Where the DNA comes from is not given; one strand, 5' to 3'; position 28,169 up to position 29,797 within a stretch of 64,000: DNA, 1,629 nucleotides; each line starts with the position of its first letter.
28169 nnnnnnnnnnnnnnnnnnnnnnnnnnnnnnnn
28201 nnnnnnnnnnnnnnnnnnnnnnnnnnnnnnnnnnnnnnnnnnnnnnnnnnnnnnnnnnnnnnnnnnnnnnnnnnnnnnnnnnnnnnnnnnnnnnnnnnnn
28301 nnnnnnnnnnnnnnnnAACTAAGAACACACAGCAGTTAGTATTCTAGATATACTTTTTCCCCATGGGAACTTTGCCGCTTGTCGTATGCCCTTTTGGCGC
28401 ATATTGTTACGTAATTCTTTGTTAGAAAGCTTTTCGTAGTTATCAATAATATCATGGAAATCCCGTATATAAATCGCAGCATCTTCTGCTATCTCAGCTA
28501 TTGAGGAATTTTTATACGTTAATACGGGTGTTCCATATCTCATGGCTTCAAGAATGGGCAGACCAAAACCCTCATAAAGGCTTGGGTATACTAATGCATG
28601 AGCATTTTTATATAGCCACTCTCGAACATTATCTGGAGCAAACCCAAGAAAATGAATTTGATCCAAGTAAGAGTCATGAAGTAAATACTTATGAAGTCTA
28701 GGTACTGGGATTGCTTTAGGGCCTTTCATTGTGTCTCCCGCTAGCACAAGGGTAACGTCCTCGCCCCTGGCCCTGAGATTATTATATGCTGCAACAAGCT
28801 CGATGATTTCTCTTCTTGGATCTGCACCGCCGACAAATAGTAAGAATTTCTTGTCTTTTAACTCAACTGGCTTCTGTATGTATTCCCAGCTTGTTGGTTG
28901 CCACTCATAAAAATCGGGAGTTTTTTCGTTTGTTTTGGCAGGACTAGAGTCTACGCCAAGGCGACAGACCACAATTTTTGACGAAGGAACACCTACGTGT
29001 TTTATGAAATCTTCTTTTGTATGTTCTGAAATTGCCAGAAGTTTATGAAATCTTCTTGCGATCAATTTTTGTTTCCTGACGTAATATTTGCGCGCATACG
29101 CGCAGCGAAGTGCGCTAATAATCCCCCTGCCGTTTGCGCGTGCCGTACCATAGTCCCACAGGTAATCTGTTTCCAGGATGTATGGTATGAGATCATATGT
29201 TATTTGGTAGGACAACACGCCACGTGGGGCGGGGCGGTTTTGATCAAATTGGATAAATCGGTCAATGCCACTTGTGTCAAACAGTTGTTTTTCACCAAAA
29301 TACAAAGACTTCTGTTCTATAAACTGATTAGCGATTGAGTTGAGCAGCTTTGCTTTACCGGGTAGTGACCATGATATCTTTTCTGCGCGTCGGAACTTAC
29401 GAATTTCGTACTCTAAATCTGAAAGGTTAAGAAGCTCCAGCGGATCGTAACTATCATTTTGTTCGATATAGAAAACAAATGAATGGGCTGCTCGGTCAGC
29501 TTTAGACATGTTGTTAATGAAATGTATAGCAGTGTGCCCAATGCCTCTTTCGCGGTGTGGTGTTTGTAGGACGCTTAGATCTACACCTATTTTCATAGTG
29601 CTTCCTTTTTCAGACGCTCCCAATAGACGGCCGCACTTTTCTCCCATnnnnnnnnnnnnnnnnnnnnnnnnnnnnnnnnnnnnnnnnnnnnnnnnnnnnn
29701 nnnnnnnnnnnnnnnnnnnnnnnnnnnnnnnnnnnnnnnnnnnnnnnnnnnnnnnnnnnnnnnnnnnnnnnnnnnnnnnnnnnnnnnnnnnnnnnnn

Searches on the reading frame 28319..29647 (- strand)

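Call 105: search_protein_families(library=pfam, proteins=[window:28319-29647:-], max_evalue=0.00001)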
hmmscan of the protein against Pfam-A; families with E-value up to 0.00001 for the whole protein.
window:28319-29647:- (442 aa): 4 families
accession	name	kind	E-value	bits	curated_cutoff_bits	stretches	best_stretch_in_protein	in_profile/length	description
PF00534.26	Glycos_transf_1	-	2.7e-24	86.1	26.4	1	254-421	3-170/172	Glycosyl transferases group 1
PF13692.12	Glyco_trans_1_4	-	1.3e-18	68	27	1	267-399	2-131/142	Glycosyl transferases group 1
PF13439.12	Glyco_transf_4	-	3.8e-08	34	28.5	0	186-234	120-168/170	Glycosyltransferase Family 4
PF20706.3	GT4-conflict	-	9.1e-08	31.9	26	1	264-388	195-321/385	Family 4 Glycosyltransferase in conflict systems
